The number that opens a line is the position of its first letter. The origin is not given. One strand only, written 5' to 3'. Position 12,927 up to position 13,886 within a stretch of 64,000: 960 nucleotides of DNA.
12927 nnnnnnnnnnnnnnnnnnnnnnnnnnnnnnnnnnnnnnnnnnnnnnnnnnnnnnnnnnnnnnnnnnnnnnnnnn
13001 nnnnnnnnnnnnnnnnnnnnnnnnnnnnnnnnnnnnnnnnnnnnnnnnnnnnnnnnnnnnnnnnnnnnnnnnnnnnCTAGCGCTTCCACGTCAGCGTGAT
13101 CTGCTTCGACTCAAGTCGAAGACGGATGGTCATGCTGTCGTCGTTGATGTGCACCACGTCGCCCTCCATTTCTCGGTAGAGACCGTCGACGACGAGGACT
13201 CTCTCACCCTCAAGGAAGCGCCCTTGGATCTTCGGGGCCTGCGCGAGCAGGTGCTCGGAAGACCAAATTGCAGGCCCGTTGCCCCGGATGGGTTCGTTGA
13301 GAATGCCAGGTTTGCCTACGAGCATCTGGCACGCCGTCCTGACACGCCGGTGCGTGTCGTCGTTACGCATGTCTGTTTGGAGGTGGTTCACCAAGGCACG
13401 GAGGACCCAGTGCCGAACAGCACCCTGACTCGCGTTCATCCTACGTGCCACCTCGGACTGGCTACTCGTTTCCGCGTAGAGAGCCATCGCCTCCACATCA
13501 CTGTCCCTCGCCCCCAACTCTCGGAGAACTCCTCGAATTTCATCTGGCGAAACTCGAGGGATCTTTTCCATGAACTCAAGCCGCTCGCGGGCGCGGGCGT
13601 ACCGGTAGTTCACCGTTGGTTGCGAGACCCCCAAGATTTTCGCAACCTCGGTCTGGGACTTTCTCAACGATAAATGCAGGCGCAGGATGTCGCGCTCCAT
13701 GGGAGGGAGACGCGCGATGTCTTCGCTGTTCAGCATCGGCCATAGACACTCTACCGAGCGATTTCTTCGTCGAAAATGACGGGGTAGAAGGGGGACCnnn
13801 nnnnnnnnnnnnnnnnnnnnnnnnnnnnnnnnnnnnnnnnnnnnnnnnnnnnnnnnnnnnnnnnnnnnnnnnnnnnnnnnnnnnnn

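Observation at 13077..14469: Divergent pair: HTH-HTH-KOW regulator and RecA-like ATPase sharing a motif-rich 61-bp control region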

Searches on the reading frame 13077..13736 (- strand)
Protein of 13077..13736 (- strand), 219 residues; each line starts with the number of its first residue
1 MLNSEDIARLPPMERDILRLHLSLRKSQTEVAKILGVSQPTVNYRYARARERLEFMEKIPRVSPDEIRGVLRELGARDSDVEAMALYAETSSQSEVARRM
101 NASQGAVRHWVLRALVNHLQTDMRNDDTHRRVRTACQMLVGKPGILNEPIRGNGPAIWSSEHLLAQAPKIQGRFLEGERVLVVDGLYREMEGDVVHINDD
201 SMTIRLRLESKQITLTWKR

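Call 3: search_protein_families(library=pfam, proteins=[window:13077-13736:-], max_evalue=1)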
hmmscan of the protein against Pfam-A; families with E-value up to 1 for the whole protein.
window:13077-13736:- (219 aa): 37 families (the best 25 are shown)
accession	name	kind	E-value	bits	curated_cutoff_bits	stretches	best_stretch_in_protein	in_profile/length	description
PF08281.18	Sigma70_r4_2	-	5.8e-15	55.1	25.7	2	7-53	8-54/54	Sigma-70, region 4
PF04545.22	Sigma70_r4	-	8.3e-12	44.9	24.1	2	7-53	2-48/50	Sigma-70, region 4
PF13518.12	HTH_28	-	1.2e-07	32.1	25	2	17-49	5-35/52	Helix-turn-helix domain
PF13384.12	HTH_23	-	3.6e-07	30.2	24.6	2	17-54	10-47/50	Homeodomain-like domain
PF13412.12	HTH_24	-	3.7e-06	26.8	21.9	1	26-48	18-40/48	Winged helix-turn-helix DNA-binding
PF13542.12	HTH_Tnp_ISL3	-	4e-06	26.6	27.4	1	14-45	17-46/51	Helix-turn-helix domain of transposase family ISL3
PF00126.33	HTH_1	-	2.7e-05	24.5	26.6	2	26-54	14-42/60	Bacterial regulatory helix-turn-helix protein, lysR family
PF13404.12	HTH_AsnC-type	-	3.5e-05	24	27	1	25-48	17-40/42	AsnC-type helix-turn-helix domain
PF15943.11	YdaS_toxin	-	8.3e-05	22.8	30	1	92-112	10-30/65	Bacterial toxin YdaS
PF13551.12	HTH_29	-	0.00012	22.5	28.1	1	82-113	3-35/64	Winged helix-turn helix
PF01381.28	HTH_3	-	0.00024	21.5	23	1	25-43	9-27/55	Helix-turn-helix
PF12728.13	HTH_17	-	0.00046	20.8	27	1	29-62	5-38/51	Helix-turn-helix domain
PF06322.17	Phage_NinH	-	0.00047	20.4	29.8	1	92-111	18-37/60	Phage NinH protein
PF25092.1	SH3_KIN17_C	-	0.0007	20.4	27.9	1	177-211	4-38/57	KIN17 C-terminal SH3 domain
PF13556.12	HTH_30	-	0.00071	19.8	27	1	17-53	4-40/59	PucR C-terminal helix-turn-helix domain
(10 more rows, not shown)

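Call 4: search_protein_families(library=phrogs, proteins=[window:13077-13736:-], max_evalue=0.1)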
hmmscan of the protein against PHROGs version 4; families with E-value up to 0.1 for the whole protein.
window:13077-13736:- (219 aa): 37 families (the best 25 are shown)
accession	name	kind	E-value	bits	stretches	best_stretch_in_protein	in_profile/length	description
phrog_351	-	transcription regulation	4.8e-10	39.7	1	5-116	671-787/928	RNA polymerase sigma factor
phrog_1740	-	transcription regulation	1.1e-08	35.1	1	6-54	165-213/567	RNA polymerase sigma factor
phrog_35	-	transcription regulation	4.3e-08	34.4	2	13-68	73-134/181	transcriptional repressor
phrog_13787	-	unknown function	2e-07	32.3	1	5-54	117-165/172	-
phrog_3282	-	transcription regulation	1.5e-06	29.2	1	23-54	60-91/158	sigma factor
phrog_3512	-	transcription regulation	4.8e-05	24.5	1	8-53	64-109/130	sigma factor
phrog_664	-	DNA, RNA and nucleotide metabolism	5.8e-05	24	1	27-134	54-144/210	DNA binding protein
phrog_1190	-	transcription regulation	0.0003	21.6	0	10-53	112-155/167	RNA polymerase sigma factor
phrog_4583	-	transcription regulation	0.00049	21.1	0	26-48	24-46/81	transcriptional repressor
phrog_8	-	transcription regulation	0.00083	19.9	0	92-110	91-109/346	transcriptional regulator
phrog_2339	-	DNA, RNA and nucleotide metabolism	0.00099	20.1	0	23-43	36-56/98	HTH DNA binding protein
phrog_7061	-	DNA, RNA and nucleotide metabolism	0.0016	20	0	86-114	40-68/70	HTH DNA binding protein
phrog_4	-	transcription regulation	0.0016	18.5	1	21-64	144-188/400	transcriptional repressor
phrog_5536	-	unknown function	0.0018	19.1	0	9-43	5-39/172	-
phrog_57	-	head and packaging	0.0025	18.7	0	27-43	14-30/199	terminase small subunit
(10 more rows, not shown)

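Call 7: search_dna_similar(query=window:13077-13736:-, collection=phages, mode=protein, max_evalue=0.001)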
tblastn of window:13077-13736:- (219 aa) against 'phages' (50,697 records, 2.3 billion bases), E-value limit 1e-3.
Records with a match: 1; places in all: 2; records where one place covers at least 80% of the query: 0.
Best place of each record, by identity: <60% 1.
By first word of the organism name: uncultured 1.
By host as written in the record: - 1.
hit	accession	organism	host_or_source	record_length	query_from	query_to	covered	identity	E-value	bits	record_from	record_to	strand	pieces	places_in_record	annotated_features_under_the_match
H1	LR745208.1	uncultured phage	metagenomic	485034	5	115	51%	39.6%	2e-19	92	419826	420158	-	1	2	record has no annotation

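Call 9: find_homologous_proteins(query=window:13077-13736:-)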
Query window:13077-13736:- (219 aa): 84 proteins with E <= 0.001 among 1102 candidates.
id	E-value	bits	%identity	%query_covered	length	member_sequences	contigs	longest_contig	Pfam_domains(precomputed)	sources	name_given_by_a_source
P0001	2.0e-138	476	100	100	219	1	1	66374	PF13412.13,PF13384.13,PF13518.13,PF09048.18,PF13542.13,PF04545.23,PF08281.19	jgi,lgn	jgi:predicted transcriptional regulator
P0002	1.4e-112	392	83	100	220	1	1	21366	PF13412.13,PF13384.13,PF13518.13,PF09048.18,PF01381.29,PF13542.13,PF04545.23,PF08281.19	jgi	jgi:predicted transcriptional regulator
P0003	4.3e-103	361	77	100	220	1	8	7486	PF13412.13,PF13384.13,PF13518.13,PF09048.18,PF13542.13,PF04545.23,PF08281.19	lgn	-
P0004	4.0e-100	351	72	100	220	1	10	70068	PF00126.34,PF13412.13,PF13384.13,PF13518.13,PF09048.18,PF13542.13,PF04545.23,PF13404.13,PF08281.19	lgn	-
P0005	6.2e-99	347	73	100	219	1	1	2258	PF00126.34,PF13412.13,PF13384.13,PF13518.13,PF09048.18,PF01381.29,PF13542.13,PF04545.23,PF08281.19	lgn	-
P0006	1.3e-97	343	73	100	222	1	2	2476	PF13412.13,PF13384.13,PF13518.13,PF09048.18,PF01381.29,PF13542.13,PF04545.23,PF08281.19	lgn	-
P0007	6.1e-93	328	71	100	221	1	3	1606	PF00126.34,PF13412.13,PF13384.13,PF13518.13,PF09048.18,PF13542.13,PF04545.23,PF08281.19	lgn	-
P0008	2.3e-92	326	70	100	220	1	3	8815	PF00126.34,PF13412.13,PF13518.13,PF09048.18,PF13542.13,PF04545.23,PF08281.19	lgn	-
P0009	3.4e-92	325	70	100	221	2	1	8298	PF00126.34,PF13412.13,PF13384.13,PF13518.13,PF09048.18,PF13542.13,PF04545.23,PF13404.13,PF08281.19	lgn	-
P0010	2.0e-91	323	69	100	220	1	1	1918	PF00126.34,PF13412.13,PF13384.13,PF13518.13,PF09048.18,PF01381.29,PF13542.13,PF04545.23,PF13404.13,PF08281.19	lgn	-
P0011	6.7e-91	321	67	100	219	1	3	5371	PF00126.34,PF13518.13,PF09048.18,PF13542.13,PF04545.23,PF08281.19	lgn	-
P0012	7.2e-91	321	69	100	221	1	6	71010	PF00126.34,PF13412.13,PF13384.13,PF13518.13,PF09048.18,PF13542.13,PF04545.23,PF13404.13,PF08281.19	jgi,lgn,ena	-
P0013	8.6e-90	318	68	100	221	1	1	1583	PF00126.34,PF13412.13,PF13384.13,PF13518.13,PF09048.18,PF13542.13,PF04545.23,PF08281.19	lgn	-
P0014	1.1e-89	317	69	99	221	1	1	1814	PF00126.34,PF13384.13,PF13518.13,PF09048.18,PF13542.13,PF04545.23,PF08281.19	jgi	jgi:DNA-directed RNA polymerase specialized sigma24 family protein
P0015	1.3e-89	317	68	99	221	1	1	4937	PF00126.34,PF13412.13,PF13384.13,PF13518.13,PF09048.18,PF13542.13,PF04545.23,PF08281.19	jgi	jgi:DNA-directed RNA polymerase specialized sigma24 family protein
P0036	8.4e-82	292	62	100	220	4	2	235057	PF00126.34,PF13412.13,PF13384.13,PF13518.13,PF09048.18,PF00196.26,PF13542.13,PF04545.23,PF08281.19,PF13556.13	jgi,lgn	jgi:DNA-directed RNA polymerase specialized sigma24 family protein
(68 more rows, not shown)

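Call 13: find_encoding_contigs(protein=P0036, flank=10000, max_places=3)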
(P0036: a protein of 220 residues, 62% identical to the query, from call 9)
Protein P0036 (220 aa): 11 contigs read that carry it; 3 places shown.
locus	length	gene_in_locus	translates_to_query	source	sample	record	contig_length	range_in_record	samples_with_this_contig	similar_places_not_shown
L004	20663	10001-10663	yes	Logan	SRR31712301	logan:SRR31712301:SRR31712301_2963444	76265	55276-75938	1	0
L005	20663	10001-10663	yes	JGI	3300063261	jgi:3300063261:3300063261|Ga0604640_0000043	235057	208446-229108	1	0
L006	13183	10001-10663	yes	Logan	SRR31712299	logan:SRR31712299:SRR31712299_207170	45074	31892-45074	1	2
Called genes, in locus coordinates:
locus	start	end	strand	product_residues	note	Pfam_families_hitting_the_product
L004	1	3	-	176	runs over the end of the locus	PF08719:NADAR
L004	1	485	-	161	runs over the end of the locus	PF02464:CinA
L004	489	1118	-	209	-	-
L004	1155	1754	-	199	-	-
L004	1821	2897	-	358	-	-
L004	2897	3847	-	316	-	PF28363:DUF8385 (weak)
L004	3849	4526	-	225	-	PF00149:Metallophos, PF12850:Metallophos_2 (weak)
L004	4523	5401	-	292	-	PF28363:DUF8385 (faint)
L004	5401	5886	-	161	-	-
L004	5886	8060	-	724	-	PF00912:Transgly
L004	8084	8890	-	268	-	-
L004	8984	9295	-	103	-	-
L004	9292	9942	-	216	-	-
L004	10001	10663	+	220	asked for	PF04545:Sigma70_r4, PF08281:Sigma70_r4_2, PF00196:GerE (faint), PF13384:HTH_23 (faint), PF13542:HTH_Tnp_ISL3 (faint), PF00126:HTH_1 (faint), PF13518:HTH_28 (faint), PF13556:HTH_30 (faint), +2 more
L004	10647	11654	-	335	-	PF16697:Yop-YscD_cpl, PF00498:FHA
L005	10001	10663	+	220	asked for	PF04545:Sigma70_r4, PF08281:Sigma70_r4_2, PF00196:GerE (faint), PF13384:HTH_23 (faint), PF13542:HTH_Tnp_ISL3 (faint), PF00126:HTH_1 (faint), PF13518:HTH_28 (faint), PF13556:HTH_30 (faint), +2 more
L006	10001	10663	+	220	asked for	PF04545:Sigma70_r4, PF08281:Sigma70_r4_2, PF00196:GerE (faint), PF13384:HTH_23 (faint), PF13542:HTH_Tnp_ISL3 (faint), PF00126:HTH_1 (faint), PF13518:HTH_28 (faint), PF13556:HTH_30 (faint), +2 more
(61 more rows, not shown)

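Call 20: find_related_loci(query=A1, collection=viral_contigs, flank=3000)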
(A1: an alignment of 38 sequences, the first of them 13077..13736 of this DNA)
Query A1 (219 aa) in viral_contigs; peptide patterns used: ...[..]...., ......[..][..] (x = any residue, [..] = any of these).
52 stretches matched a pattern; 1 encode a relative of the query (tblastn E <= 1e-3); 1 distinct loci.
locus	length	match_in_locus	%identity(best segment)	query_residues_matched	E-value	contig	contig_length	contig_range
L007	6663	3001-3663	56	1-219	3e-81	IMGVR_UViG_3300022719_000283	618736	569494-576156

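Call 21: find_related_loci(query=A1, collection=metagenome_contigs, flank=3000)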
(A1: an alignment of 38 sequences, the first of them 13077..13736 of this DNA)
Query A1 (219 aa) in metagenome_contigs; peptide patterns used: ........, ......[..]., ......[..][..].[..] (x = any residue, [..] = any of these).
353 stretches matched a pattern; 20 encode a relative of the query (tblastn E <= 1e-3); 20 distinct loci.
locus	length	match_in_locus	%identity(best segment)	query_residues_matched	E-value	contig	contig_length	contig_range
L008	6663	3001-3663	69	1-219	1e-99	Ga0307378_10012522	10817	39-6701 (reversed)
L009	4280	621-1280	66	1-219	8e-96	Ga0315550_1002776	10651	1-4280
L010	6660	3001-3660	65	1-219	2e-93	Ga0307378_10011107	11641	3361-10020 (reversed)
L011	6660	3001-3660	62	1-219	2e-87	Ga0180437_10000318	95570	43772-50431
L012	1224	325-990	58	1-219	6e-89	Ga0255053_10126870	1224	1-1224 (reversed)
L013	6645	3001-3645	60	6-219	1e-82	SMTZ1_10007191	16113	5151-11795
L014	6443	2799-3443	60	6-219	9e-83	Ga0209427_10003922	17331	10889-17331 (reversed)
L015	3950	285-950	57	1-219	1e-82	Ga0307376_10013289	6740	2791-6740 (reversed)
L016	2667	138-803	58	1-219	2e-83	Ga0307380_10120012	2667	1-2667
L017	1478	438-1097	56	1-219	8e-86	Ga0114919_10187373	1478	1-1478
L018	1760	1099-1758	56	1-217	2e-84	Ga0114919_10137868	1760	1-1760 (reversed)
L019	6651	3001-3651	59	1-217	2e-79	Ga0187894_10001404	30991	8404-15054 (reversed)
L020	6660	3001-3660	62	1-219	2e-86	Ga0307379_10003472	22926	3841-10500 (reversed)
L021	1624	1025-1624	59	1-197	1e-78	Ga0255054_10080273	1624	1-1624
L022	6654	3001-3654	59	1-217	2e-84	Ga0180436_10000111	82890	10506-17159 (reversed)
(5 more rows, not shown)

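Call 25: predict_structure(alignment_id=A1)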
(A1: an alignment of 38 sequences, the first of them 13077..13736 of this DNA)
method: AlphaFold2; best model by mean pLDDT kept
length: 219 residues; sequences in the alignment: 38
mean_pLDDT: 92.7   pTM: 0.81
mean pLDDT of the five models: 92.7, 92.5, 91.2, 90.3, 89.9
residues with pLDDT >= 90: 190; 70-90: 18; 50-70: 5; < 50: 6
segments of 3 or more residues with pLDDT < 50: 150-154
pLDDT, mean of each block of 10 residues (from residue 1): 79 95 96 97 95 93 97 98 96 93 97 98 96 96 75 62 95 95 97 97 95 95
secondary structure, 60 per line:
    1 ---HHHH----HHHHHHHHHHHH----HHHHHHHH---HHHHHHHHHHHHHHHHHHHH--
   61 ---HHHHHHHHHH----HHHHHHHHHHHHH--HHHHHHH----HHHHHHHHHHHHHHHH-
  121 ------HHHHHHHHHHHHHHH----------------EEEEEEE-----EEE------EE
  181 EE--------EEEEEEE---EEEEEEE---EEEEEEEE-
elements in order: H4-7 H12-23 H28-35 H39-58 H64-73 H78-90 H93-99 H104-119 H127-141 E158-164 E170-172 E179-182 E191-197 E201-207 E211-218

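Call 30: search_solved_structures(query=A1, max_evalue=1, show_alignments=3)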
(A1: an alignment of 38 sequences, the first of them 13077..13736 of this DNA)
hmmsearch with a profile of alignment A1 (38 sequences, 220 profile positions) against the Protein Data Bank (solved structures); distinct sequences matched with E-value up to 1: 40.
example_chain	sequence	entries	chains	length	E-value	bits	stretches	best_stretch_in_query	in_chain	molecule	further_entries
7r3g_B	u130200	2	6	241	7.7e-06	28.5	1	12-53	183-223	Regulatory protein RhlR | PROSS optimized variant of RhlR with 75 mutations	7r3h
7r3i_A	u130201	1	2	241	0.001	21.6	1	11-54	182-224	PROSS optimized variant of RhlR with 61 mutations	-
6yqx_A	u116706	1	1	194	0.0037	19.7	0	91-121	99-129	de novo designed TIM barrel DeNovoTIM13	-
8jzt_A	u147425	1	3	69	0.02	17.4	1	7-53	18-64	RNA polymerase sigma factor SigF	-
3tgn_A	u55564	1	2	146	0.025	17.1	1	83-133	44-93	Adc operon repressor AdcR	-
7r3j_C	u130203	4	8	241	0.034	16.6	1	12-54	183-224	Regulatory protein RhlR | RhlR protein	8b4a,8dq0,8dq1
4y13_A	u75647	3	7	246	0.042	16.3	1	13-54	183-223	Transcriptional regulator of ftsQAZ gene cluster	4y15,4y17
4lfu_A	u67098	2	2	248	0.043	16.3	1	13-54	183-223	Regulatory protein SdiA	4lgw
1je8_A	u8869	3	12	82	0.071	15.6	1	4-58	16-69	Nitrate/Nitrite Response Regulator Protein NARL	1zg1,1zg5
1a04_A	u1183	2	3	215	0.12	14.9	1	4-57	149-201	NITRATE/NITRITE RESPONSE REGULATOR PROTEIN NARL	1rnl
7r3e_A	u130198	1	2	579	0.12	14.8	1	12-54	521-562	2-aminobenzoylacetyl-CoA thioesterase,Regulatory protein RhlR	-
4cxf_A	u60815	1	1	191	0.13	14.8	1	8-55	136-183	RNA POLYMERASE SIGMA FACTOR CNRH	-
8u3b_G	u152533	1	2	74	0.16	14.4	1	6-59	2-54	Nitrate/nitrite response regulator protein NarL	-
2mi6_A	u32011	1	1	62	0.19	14.2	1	169-207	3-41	Transcription termination/antitermination protein NusG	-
9gux_Z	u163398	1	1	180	0.23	13.9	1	156-209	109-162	Transcription termination/antitermination protein NusG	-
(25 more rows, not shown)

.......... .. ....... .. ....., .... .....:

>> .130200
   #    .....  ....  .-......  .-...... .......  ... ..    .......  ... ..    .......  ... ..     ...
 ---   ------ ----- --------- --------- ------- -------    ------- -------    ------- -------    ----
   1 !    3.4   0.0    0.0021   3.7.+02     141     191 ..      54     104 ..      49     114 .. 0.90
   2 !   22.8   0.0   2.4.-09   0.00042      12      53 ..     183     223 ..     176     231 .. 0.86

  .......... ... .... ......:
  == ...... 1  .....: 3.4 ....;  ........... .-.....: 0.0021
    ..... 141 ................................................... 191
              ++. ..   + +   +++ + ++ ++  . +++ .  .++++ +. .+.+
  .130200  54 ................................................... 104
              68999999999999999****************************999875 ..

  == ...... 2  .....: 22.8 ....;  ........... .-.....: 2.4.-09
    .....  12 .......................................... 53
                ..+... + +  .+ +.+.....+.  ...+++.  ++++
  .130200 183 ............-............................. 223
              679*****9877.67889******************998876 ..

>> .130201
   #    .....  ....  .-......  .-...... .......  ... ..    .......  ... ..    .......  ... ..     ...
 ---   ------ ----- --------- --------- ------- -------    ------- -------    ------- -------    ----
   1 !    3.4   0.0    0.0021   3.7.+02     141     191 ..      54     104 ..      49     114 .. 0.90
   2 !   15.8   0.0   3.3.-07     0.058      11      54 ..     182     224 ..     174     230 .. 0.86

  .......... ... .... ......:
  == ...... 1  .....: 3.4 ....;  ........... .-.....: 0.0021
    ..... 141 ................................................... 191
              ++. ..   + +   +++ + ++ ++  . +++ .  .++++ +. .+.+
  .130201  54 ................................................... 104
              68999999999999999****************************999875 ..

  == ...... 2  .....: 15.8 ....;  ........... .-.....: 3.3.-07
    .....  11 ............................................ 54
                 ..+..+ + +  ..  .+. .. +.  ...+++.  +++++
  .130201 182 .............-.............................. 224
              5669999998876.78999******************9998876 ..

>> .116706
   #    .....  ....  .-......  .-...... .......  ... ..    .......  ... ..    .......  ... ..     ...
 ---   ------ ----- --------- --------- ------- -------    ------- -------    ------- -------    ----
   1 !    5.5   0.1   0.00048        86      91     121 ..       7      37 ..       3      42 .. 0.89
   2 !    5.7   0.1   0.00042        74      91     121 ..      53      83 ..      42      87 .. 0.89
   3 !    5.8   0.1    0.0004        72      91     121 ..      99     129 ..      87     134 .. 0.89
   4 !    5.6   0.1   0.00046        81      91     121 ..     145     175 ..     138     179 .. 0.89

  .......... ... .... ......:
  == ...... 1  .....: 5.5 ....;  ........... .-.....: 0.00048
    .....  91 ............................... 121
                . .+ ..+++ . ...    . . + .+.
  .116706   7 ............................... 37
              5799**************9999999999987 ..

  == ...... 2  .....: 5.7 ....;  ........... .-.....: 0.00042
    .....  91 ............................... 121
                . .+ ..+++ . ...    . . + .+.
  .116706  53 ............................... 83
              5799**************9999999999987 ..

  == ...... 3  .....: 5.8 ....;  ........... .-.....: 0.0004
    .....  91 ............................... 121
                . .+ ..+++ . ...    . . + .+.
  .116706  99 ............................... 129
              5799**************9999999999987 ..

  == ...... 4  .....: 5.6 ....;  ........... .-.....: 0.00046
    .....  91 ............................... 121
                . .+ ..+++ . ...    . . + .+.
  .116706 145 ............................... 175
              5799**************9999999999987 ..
